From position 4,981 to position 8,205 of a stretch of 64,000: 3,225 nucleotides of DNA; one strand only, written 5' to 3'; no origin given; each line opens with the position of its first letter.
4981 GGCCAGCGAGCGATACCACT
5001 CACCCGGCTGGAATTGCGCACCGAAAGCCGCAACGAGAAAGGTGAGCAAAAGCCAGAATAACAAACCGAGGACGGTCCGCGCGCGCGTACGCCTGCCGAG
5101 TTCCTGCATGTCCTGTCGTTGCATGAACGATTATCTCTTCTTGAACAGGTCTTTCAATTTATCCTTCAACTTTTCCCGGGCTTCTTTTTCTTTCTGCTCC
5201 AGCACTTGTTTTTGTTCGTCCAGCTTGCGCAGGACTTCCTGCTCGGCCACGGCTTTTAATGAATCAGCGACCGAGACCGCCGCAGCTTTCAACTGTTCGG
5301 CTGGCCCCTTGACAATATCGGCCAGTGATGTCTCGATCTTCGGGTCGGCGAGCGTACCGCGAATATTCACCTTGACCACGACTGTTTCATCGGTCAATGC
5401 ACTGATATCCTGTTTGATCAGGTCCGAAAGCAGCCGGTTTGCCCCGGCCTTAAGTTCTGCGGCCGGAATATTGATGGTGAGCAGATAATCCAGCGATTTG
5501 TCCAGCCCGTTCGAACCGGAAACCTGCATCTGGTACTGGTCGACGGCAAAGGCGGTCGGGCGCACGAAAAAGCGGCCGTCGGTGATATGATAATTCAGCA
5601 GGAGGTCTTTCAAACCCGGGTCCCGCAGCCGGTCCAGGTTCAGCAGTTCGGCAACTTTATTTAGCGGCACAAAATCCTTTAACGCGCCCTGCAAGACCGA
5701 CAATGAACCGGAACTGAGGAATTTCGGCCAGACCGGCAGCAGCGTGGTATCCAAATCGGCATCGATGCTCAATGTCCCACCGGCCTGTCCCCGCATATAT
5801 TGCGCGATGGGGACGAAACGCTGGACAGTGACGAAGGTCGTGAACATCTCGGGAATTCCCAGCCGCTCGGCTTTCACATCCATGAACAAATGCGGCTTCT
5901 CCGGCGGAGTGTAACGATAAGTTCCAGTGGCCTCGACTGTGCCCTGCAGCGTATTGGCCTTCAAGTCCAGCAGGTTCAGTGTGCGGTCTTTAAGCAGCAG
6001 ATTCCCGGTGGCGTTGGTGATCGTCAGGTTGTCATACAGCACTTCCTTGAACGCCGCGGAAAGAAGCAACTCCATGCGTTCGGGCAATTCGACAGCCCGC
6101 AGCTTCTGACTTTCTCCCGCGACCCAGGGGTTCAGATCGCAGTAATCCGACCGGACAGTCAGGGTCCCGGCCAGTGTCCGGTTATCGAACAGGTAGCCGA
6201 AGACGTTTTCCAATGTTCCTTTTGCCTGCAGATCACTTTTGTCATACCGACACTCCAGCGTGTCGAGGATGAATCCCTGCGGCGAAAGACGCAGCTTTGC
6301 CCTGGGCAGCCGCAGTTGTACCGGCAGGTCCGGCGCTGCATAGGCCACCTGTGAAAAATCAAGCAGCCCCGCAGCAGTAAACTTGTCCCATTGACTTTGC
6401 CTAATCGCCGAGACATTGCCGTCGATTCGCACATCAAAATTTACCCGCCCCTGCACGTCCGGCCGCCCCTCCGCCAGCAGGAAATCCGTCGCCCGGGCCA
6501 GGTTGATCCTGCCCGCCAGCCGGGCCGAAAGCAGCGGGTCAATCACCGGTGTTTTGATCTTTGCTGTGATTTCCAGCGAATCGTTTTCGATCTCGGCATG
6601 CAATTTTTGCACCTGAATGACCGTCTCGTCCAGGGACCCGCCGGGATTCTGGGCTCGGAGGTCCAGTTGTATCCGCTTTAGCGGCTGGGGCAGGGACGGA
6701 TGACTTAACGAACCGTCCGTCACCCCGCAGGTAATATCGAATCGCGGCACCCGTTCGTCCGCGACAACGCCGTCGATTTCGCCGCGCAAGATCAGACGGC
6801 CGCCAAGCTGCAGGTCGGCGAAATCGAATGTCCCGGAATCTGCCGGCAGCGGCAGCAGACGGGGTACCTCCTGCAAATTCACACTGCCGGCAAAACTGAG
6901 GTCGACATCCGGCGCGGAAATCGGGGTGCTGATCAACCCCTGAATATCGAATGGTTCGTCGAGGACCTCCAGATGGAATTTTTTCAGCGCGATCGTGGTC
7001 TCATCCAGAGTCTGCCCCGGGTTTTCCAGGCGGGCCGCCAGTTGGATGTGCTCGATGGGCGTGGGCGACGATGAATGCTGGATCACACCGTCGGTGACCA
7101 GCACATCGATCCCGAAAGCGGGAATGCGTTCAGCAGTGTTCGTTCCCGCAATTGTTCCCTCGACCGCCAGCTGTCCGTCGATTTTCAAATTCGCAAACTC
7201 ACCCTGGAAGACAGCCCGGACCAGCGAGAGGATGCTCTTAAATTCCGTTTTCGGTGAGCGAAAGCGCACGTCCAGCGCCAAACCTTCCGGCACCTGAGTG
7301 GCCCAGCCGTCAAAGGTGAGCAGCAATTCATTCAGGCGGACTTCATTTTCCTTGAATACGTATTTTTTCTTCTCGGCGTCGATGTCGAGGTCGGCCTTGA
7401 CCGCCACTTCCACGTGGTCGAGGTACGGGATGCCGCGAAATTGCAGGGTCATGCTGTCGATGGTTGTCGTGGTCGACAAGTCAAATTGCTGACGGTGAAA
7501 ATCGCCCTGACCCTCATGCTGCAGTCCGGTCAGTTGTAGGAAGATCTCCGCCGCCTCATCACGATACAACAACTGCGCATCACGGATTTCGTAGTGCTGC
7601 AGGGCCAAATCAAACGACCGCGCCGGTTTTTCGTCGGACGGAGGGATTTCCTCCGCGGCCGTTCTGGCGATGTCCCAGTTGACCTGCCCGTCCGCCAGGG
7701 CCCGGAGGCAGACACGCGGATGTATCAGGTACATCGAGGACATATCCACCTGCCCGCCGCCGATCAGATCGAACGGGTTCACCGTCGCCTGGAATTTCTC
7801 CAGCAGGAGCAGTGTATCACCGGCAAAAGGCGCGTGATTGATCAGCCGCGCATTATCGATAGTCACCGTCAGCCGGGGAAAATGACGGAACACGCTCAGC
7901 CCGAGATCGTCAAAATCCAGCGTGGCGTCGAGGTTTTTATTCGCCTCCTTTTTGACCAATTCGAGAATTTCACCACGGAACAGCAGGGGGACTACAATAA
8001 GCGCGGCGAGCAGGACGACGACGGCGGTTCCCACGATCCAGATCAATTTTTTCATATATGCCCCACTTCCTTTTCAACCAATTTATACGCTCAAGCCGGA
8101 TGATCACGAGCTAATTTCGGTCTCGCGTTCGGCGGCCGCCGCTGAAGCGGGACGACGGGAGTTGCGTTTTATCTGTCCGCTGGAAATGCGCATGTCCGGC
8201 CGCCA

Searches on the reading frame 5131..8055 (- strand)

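Call 32: search_protein_families(library=pfam, proteins=[window:5131-8055:-], max_evalue=0.00001)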
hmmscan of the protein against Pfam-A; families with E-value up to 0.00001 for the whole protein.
window:5131-8055:- (974 aa): 2 families
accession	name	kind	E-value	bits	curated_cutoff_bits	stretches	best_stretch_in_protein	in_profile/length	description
PF05170.20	AsmA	-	2.6e-16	60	29.8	1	4-228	8-213/607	AsmA family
PF05359.17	DUF748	-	2.3e-06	26.4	50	1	4-203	18-194/1037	Domain of Unknown Function (DUF748)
